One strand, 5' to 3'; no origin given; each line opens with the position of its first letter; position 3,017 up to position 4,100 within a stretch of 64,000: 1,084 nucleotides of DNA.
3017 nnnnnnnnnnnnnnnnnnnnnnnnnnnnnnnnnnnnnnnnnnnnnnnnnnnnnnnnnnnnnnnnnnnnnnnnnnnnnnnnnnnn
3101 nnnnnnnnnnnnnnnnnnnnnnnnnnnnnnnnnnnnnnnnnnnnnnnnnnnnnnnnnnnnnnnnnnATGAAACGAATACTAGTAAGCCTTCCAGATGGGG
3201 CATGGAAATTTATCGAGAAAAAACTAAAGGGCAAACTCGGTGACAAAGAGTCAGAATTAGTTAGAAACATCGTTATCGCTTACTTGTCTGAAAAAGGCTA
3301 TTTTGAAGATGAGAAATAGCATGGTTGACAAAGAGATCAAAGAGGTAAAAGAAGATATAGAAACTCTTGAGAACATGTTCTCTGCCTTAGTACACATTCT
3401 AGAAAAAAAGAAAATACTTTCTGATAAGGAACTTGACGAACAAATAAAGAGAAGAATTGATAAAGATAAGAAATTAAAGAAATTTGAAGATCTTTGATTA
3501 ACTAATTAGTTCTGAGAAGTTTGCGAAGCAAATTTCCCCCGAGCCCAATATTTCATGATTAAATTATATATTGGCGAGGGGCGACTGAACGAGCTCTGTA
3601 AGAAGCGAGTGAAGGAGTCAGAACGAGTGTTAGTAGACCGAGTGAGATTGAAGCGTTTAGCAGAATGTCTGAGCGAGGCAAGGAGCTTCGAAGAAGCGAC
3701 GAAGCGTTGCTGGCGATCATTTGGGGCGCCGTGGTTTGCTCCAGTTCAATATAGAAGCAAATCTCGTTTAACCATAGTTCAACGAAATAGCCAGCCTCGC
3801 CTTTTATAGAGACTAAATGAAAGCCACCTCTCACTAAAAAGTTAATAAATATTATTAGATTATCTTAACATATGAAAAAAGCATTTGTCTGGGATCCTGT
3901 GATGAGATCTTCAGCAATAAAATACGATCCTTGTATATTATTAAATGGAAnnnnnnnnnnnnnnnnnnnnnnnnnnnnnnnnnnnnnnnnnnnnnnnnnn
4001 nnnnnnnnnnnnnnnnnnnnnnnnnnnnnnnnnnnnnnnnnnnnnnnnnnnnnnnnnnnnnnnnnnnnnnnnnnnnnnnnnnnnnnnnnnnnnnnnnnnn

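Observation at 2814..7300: Accessory-looking patch between alaS and rpl10e/tRNA-Cys carrying mobile-element hallmarks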

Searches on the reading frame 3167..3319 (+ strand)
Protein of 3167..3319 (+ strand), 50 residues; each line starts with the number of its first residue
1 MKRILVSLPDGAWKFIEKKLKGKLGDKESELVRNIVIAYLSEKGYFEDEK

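Call 47: search_protein_families(library=padloc, max_evalue=0.01, proteins=[window:3167-3319:+])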
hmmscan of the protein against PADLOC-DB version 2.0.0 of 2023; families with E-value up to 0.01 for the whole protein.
window:3167-3319:+ (50 aa): 0 families

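Call 98: search_solved_structures(query=window:3167-3316:+, max_evalue=10)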
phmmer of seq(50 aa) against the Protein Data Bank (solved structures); distinct sequences matched with E-value up to 10: 1.
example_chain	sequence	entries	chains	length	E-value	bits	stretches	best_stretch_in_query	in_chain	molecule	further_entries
3aqy_A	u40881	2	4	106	0.86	13.1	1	7-27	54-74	Beta-1,3-glucan-binding protein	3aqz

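Call 99: search_protein_families(library=phrogs, max_evalue=0.01, proteins=[window:3167-3319:+])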
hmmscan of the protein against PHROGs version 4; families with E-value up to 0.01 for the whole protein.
window:3167-3319:+ (50 aa): 0 families

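Call 105: search_protein_representatives(protein=window:3167-3319:+)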
Query: 50 residues. Proteins with E-value up to 0.001 (for the whole library): 109; up to 1e-10: 15; up to 1e-30: 0. The best 109 are listed.
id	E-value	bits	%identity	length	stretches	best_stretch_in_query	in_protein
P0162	2.6e-17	76.7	76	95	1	1-50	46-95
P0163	4.6e-16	72.8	67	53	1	1-49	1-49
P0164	6.3e-15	69.3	71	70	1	3-47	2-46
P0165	3.2e-14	67.1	66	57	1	1-47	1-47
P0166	5.5e-13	63.3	66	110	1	2-48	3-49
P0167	6.0e-13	63.2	66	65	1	3-46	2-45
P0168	7.5e-13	62.9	63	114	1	2-47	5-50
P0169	4.1e-12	60.6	61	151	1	1-46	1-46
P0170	1.3e-11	59.1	63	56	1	1-49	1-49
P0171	2.9e-11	58.0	62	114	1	3-49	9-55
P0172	3.2e-11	57.8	65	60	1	1-47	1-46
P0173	3.6e-11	57.7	64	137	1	3-46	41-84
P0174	5.5e-11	57.1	75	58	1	2-46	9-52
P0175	6.0e-11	57.0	58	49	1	1-48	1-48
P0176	6.1e-11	57.0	53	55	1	1-49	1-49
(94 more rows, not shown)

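Call 107: search_protein_families(library=pfam, alignment_id=A4, max_evalue=0.05)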
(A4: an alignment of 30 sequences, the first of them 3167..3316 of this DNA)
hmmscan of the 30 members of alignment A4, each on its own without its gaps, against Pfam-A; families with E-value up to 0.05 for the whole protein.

A. member 1, window:3167-3316:+ (50 aa): 0 families

B. families by the number of members that match (of 30 scanned): 4 families
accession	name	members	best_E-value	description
PF01402.27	RHH_1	1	0.0011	Ribbon-helix-helix protein, copG family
PF07592.17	DDE_Tnp_ISAZ013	1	0.015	Rhodopirellula transposase DDE domain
PF23210.1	HEAT_Maestro_2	1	0.028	MROH2B-like, HEAT repeats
PF24988.1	NEW1_HB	1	0.049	NEW1 helical bundle domain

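Call 108: search_solved_structures(query=A4, max_evalue=5)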
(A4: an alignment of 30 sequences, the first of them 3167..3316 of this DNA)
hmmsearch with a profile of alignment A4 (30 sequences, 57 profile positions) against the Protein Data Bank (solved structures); distinct sequences matched with E-value up to 5: 8.
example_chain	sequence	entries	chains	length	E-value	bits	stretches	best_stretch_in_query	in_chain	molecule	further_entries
8fjm_A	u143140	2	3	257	0.36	13.5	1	10-31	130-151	Histone-lysine N-methyltransferase, H3 lysine-79 specific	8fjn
2k9l_A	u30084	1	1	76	0.38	13.4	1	37-52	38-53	RNA polymerase sigma factor RpoN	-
1gv5_A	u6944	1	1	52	0.38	13.4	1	12-27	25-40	MYB PROTO-ONCOGENE PROTEIN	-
1gvd_A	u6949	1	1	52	0.39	13.3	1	12-27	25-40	MYB PROTO-ONCOGENE PROTEIN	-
1mbg_A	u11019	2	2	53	0.39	13.3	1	12-27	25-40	MYB PROTO-ONCOGENE PROTEIN | C-MYB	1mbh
2k9m_A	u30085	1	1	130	0.42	13.2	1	37-52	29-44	RNA polymerase sigma factor RpoN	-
1gv2_A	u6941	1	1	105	0.72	12.5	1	12-27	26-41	MYB PROTO-ONCOGENE PROTEIN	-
1mse_C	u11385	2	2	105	0.72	12.5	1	12-27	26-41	C-Myb DNA-Binding Domain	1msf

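Call 112: predict_structure(alignment_id=A4)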
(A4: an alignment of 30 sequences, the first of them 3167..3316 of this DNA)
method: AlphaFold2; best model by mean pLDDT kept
length: 50 residues; sequences in the alignment: 30
mean_pLDDT: 67.8   pTM: 0.38
mean pLDDT of the five models: 67.8, 67.5, 64.7, 64.2, 63.2
residues with pLDDT >= 90: 0; 70-90: 23; 50-70: 26; < 50: 1
segments of 3 or more residues with pLDDT < 50: none
pLDDT, mean of each block of 10 residues (from residue 1): 63 70 62 75 69
secondary structure, 60 per line:
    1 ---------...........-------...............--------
elements in order: H10-20 H28-42

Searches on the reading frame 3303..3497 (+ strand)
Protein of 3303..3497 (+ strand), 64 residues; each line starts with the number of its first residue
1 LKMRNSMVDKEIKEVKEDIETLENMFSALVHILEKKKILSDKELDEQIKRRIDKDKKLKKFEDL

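Call 9: search_protein_families(library=pfam, max_evalue=0.1, proteins=[window:3303-3497:+])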
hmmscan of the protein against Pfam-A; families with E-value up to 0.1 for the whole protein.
window:3303-3497:+ (64 aa): 2 families
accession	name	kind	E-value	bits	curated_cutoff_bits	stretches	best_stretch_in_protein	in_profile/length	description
PF24531.2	ANC1_spectrin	-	0.0067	17.2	27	1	10-56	31-75/95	Nuclear anchorage protein 1, spectrin repeat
PF20854.2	LED_rpt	-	0.055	13.7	59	1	5-56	71-123/176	LED repeat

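Call 10: search_protein_families(library=ncbifam, max_evalue=0.1, proteins=[window:3303-3497:+])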
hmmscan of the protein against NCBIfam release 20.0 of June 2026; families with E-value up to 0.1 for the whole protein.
window:3303-3497:+ (64 aa): 4 families
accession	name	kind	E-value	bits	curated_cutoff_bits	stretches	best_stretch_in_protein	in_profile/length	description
NF052401.1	AdhsnEplAEhrl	equivalog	0.0087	16.5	150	1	11-50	15-54/103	adhesin EplA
NF002688.0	PRK02471.1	equivalog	0.017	13.4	425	1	3-57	219-274/756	bifunctional glutamate--cysteine ligase GshA/glutathione synthetase GshB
TIGR02132.1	phaR_Bmeg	equivalog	0.041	13.8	148.4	1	5-55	109-158/189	polyhydroxyalkanoic acid synthase subunit PhaR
TIGR04166.1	methano_MtrB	equivalog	0.07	13.4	50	1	3-36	23-56/95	tetrahydromethanopterin S-methyltransferase subunit MtrB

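Call 47: search_protein_families(library=padloc, max_evalue=0.01, proteins=[window:3321-3497:+])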
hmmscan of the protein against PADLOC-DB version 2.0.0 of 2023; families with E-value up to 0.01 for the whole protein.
window:3321-3497:+ (58 aa): 0 families

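Call 99: search_protein_families(library=phrogs, max_evalue=0.01, proteins=[window:3321-3497:+])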
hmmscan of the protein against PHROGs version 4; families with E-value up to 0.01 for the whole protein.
window:3321-3497:+ (58 aa): 0 families

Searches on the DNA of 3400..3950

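Call 6: search_rna_families(source=window, start=3400, end=3950, threshold=evalue, max_evalue=10, show_alignments=3)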
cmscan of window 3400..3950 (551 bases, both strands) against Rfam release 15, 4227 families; matches with E-value up to 10: 6.
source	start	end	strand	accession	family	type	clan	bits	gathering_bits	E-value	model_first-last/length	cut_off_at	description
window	3825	3893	-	RF00539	snoMe28S-Cm788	Gene; snRNA; snoRNA; CD-box;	-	21.5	45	2.6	1-74/74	no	Small nucleolar RNA Me28S-Cm788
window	3465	3517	+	RF00494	snoU2_19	Gene; snRNA; snoRNA; CD-box;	-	19.8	39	2.5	1-80/80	no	Small nucleolar RNA U2-19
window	3469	3537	-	RF00203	snoR160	Gene; snRNA; snoRNA; CD-box;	-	18.9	42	4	1-80/80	no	Small nucleolar RNA R160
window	3400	3426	-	RF02125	JPX_2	Gene; lncRNA;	-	17.3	48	0.52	1-27/69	3'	JPX transcript, XIST activator conserved region 2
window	3460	3567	-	RF01216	snR87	Gene; snRNA; snoRNA; CD-box;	CL00046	16.9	37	4.3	1-109/109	no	Small nucleolar RNA snR87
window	3462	3608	-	RF02079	STnc180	Gene; sRNA;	-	13.3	50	4.8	1-208/208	no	Enterobacterial sRNA STnc180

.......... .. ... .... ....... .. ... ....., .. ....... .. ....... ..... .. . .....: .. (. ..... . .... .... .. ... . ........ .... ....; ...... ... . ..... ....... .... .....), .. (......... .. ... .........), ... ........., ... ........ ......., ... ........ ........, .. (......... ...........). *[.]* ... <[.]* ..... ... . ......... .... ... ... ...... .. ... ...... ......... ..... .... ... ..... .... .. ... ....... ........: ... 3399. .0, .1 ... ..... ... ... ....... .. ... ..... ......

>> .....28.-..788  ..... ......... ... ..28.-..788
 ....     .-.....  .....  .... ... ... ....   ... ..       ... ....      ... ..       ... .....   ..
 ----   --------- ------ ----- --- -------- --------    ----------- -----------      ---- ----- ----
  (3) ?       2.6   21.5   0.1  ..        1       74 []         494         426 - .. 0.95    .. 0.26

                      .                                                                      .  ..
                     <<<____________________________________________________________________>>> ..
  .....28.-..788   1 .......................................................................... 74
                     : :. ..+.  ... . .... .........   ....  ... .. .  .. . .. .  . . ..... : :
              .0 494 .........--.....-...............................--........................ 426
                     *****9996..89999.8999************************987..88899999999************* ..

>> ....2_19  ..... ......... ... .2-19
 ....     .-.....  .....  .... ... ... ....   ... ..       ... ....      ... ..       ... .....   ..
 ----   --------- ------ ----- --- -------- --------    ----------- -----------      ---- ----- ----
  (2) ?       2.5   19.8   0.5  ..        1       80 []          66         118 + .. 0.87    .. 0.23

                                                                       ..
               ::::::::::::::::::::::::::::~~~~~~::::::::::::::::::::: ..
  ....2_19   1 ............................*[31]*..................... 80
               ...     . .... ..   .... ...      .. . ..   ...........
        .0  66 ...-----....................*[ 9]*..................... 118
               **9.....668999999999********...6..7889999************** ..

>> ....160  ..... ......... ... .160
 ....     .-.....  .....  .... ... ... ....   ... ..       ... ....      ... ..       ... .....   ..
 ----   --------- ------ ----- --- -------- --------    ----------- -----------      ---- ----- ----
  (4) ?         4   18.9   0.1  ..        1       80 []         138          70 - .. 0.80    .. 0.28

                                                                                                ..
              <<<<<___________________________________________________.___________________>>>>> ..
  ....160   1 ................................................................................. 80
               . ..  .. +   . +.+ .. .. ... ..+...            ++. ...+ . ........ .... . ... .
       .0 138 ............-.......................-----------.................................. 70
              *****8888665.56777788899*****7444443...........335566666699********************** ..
